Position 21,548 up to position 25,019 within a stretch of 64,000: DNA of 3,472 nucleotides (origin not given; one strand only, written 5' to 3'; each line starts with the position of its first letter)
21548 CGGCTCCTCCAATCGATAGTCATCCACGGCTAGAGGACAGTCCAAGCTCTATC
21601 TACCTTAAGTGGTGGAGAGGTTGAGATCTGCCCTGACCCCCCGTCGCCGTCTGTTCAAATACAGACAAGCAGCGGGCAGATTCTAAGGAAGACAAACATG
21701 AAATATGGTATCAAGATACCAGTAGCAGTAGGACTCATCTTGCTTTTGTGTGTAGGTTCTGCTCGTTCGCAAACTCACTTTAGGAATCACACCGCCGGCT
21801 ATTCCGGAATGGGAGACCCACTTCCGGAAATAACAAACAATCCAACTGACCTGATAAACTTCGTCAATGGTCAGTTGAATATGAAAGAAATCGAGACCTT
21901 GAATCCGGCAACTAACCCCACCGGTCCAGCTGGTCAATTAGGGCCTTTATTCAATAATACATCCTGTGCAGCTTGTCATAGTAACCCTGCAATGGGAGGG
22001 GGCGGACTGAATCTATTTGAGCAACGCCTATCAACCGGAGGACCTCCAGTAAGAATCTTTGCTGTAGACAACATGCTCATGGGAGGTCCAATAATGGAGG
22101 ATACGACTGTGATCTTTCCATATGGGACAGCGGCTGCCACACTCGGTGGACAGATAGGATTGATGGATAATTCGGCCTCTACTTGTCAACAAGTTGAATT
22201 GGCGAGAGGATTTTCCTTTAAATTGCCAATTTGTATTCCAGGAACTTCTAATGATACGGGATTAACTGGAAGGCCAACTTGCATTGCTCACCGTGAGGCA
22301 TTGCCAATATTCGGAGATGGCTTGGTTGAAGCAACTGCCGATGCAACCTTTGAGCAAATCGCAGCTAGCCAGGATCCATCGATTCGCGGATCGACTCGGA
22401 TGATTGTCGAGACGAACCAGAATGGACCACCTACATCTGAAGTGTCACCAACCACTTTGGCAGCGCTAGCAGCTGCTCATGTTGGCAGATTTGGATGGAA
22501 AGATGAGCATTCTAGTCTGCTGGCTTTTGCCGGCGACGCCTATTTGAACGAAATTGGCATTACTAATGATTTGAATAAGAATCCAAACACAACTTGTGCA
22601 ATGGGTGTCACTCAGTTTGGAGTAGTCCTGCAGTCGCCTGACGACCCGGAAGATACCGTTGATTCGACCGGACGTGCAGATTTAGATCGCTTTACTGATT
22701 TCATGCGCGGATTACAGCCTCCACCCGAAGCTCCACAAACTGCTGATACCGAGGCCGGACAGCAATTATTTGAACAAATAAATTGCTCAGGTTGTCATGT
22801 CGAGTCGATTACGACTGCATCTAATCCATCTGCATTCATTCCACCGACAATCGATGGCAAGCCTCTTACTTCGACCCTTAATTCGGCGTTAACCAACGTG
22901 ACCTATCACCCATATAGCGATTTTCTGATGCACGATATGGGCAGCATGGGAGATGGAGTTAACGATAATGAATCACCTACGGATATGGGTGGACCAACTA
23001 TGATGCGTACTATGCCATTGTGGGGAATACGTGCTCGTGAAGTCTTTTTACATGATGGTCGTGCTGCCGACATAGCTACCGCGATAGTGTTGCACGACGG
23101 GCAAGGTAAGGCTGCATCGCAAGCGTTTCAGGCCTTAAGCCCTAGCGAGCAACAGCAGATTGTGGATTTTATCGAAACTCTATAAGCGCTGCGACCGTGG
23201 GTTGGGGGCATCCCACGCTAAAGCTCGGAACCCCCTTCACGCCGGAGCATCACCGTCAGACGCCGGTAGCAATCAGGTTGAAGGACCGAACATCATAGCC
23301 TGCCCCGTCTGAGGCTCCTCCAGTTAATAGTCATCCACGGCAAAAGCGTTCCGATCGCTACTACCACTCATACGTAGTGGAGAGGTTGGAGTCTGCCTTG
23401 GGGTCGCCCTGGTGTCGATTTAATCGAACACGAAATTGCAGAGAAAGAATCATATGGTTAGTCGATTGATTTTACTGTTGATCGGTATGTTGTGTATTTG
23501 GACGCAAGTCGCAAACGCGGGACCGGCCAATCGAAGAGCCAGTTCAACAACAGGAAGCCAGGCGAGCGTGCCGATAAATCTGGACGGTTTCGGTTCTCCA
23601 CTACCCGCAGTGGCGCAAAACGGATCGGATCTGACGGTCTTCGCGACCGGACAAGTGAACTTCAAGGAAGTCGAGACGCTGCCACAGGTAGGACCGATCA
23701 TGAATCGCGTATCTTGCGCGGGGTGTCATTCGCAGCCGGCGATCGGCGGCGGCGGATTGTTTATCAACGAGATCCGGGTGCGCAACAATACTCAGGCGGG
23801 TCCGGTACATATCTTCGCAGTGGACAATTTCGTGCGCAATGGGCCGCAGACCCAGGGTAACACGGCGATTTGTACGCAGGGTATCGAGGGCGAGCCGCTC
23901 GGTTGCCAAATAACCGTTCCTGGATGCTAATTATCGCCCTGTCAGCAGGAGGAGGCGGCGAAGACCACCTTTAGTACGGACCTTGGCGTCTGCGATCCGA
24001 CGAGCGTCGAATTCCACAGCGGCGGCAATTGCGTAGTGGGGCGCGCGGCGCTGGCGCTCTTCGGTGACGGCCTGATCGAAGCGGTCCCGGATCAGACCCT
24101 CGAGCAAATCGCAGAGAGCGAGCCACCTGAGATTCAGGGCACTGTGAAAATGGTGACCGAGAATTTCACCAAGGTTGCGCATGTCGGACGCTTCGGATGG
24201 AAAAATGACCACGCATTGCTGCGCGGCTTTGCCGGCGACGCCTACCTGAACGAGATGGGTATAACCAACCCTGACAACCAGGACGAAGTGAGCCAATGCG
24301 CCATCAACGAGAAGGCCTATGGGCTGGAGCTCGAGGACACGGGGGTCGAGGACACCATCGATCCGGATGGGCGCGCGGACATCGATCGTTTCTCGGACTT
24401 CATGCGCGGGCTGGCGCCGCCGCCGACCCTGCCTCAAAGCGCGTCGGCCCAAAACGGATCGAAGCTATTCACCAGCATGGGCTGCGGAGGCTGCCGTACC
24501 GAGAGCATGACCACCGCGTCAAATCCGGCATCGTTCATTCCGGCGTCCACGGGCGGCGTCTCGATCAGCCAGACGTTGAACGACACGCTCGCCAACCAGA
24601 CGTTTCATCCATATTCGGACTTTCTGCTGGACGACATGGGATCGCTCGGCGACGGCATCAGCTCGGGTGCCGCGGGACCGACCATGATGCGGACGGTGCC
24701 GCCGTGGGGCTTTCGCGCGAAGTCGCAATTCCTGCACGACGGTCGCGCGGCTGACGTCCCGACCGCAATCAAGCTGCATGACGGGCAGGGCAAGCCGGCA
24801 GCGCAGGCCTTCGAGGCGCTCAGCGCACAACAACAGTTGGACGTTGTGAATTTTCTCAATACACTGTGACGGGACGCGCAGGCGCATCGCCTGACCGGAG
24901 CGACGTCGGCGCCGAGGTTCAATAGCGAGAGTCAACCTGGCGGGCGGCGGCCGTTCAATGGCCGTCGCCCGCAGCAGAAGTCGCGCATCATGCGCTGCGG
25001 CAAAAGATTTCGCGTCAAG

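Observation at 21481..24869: Tandem DUF1111 di-heme peroxidase paralogs with divergent codon usage but a conserved structured 5' leader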

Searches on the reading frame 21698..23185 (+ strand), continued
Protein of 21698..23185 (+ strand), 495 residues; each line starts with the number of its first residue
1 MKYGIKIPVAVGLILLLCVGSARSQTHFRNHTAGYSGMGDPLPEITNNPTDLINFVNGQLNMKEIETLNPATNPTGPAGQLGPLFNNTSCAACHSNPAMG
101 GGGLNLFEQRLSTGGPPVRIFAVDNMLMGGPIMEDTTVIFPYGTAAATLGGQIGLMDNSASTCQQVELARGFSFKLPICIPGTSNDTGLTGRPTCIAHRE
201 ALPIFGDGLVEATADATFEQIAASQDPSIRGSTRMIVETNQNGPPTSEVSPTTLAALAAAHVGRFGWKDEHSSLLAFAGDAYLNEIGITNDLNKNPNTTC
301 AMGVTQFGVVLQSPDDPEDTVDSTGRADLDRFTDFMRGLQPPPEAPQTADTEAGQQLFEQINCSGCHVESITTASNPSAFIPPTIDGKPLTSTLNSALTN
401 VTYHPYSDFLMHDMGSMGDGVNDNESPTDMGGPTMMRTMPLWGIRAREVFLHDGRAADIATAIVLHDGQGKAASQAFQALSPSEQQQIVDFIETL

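Call 71: find_encoding_contigs(protein=P0004, flank=3500, max_places=4)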
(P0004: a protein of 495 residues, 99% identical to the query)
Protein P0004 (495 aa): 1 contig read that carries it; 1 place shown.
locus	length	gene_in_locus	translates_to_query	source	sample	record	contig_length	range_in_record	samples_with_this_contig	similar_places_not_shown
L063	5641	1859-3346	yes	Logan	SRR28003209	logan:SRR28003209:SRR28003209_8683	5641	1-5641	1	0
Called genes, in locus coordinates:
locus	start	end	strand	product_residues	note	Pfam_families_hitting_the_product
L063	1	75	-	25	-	?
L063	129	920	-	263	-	-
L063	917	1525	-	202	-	-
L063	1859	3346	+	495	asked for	PF13442:Cytochrome_CBB3 (faint), PF00034:Cytochrom_C (faint), PF06537:DHOR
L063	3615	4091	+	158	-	-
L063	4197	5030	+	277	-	PF06537:DHOR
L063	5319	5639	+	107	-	?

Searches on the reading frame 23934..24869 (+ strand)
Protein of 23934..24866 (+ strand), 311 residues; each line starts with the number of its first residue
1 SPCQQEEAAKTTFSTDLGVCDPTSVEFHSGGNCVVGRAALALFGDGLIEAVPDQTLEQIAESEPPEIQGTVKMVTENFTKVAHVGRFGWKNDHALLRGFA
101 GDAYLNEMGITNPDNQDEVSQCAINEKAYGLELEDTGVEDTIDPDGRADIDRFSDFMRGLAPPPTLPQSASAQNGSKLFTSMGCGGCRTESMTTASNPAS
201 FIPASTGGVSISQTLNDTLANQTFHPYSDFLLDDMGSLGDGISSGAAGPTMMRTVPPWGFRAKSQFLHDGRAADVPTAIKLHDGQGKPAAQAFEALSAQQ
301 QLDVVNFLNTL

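Call 10: search_protein_families(library=pfam, proteins=[window:24036-24869:+], max_evalue=0.01)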
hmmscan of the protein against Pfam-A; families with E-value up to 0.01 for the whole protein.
window:24036-24869:+ (277 aa): 2 families
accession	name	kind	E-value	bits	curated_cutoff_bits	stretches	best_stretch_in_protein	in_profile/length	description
PF06537.16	DHOR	-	3.8e-24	85.4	22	1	3-277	215-499/499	Di-haem oxidoreductase, putative peroxidase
PF15698.10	Phosphatase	-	0.0098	15.6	28.4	0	149-200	202-253/256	Phosphatase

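Call 36: find_homologous_proteins(query=window:23934-24866:+, max_evalue=1e-30)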
Query window:23934-24866:+ (311 aa): 5588 proteins with E <= 1e-30 among 8000 candidates; the best 120 are listed.
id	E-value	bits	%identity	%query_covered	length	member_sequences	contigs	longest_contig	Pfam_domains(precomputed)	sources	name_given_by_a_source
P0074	9.5e-199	677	96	100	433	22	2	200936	PF06537.17,PF00034.27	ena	-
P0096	2.6e-184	630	89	100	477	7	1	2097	PF06537.17,PF00034.27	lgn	-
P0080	1.2e-182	624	88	100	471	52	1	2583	PF06537.17,PF00034.27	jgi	jgi:Di-haem oxidoreductase, putative peroxidase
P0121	6.2e-178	609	86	100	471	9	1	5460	PF06537.17,PF00034.27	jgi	jgi:Di-haem oxidoreductase, putative peroxidase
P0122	9.8e-178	608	87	100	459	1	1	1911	PF06537.17,PF00034.27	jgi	jgi:mono/diheme cytochrome c family protein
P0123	1.3e-177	608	87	100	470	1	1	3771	PF06537.17,PF00034.27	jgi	jgi:Di-haem oxidoreductase, putative peroxidase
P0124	2.4e-177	607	86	100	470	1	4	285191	PF06537.17,PF00034.27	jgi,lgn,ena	-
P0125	3.4e-177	607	86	100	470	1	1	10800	PF06537.17,PF00034.27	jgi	-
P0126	5.8e-177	606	86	100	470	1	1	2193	PF06537.17,PF00034.27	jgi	jgi:hypothetical protein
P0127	6.4e-177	606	86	100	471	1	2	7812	PF06537.17,PF00034.27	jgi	jgi:hypothetical protein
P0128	9.5e-177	605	86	100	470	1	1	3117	PF06537.17,PF00034.27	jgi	-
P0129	9.5e-177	605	86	100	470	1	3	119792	PF06537.17,PF00034.27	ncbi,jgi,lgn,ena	jgi:mono/diheme cytochrome c family protein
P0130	1.1e-176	605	86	100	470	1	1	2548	PF06537.17,PF00034.27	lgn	-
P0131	1.9e-176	604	86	100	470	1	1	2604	PF06537.17,PF00034.27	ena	-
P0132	2.0e-176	604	86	100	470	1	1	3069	PF06537.17,PF00034.27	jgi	jgi:hypothetical protein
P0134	3.1e-176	603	86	100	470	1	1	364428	PF06537.17,PF00034.27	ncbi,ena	-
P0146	2.9e-164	564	81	100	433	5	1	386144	PF06537.17,PF00034.27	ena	-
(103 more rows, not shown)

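Call 38: find_encoding_contigs(protein=P0134, flank=5000, max_places=3)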
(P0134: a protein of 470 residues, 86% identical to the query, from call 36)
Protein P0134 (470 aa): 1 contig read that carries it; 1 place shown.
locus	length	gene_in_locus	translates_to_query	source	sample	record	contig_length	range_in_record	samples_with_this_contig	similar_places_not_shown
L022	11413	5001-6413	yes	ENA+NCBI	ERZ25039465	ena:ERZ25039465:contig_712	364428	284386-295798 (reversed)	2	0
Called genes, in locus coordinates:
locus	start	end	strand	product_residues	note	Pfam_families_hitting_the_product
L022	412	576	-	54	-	-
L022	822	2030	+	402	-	PF04909:Amidohydro_2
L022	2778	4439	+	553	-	-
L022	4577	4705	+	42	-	-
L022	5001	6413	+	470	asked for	PF00034:Cytochrom_C (faint), PF06537:DHOR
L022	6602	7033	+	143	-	PF04143:Sulf_transp (weak)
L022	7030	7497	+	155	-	PF20398:DUF6691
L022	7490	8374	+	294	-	PF03976:PPK2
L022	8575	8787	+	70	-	-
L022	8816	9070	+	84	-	-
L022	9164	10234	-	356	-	PF00005:ABC_tran, PF13304:AAA_21 (faint), PF17850:CysA_C_terminal, PF12857:TOBE_3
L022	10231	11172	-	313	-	PF00528:BPD_transp_1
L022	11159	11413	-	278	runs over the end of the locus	PF00528:BPD_transp_1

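Call 39: find_encoding_contigs(protein=P0146, flank=5000, max_places=3)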
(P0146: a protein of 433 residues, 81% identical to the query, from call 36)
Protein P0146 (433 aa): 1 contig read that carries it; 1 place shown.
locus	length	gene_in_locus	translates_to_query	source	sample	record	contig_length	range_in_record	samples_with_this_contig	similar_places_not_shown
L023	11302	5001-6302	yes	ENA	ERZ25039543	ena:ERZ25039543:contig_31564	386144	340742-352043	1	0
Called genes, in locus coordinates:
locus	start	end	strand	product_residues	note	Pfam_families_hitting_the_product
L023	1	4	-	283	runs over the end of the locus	PF00753:Lactamase_B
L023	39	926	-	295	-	PF01039:Carboxyl_trans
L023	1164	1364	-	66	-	-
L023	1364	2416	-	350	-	-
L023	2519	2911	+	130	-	-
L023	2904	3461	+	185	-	-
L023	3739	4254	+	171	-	PF00903:Glyoxalase (weak), PF13669:Glyoxalase_4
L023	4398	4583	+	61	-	-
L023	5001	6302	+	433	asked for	PF00034:Cytochrom_C (faint), PF06537:DHOR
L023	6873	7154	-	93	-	-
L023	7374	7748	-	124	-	PF00903:Glyoxalase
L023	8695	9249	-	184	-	PF00857:Isochorismatase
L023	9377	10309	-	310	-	PF13091:PLDc_2 (faint), PF17941:PP_kinase_C_1, PF13090:PP_kinase_C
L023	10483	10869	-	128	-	PF02503:PP_kinase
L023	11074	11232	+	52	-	-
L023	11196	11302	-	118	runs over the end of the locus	PF13089:PP_kinase_N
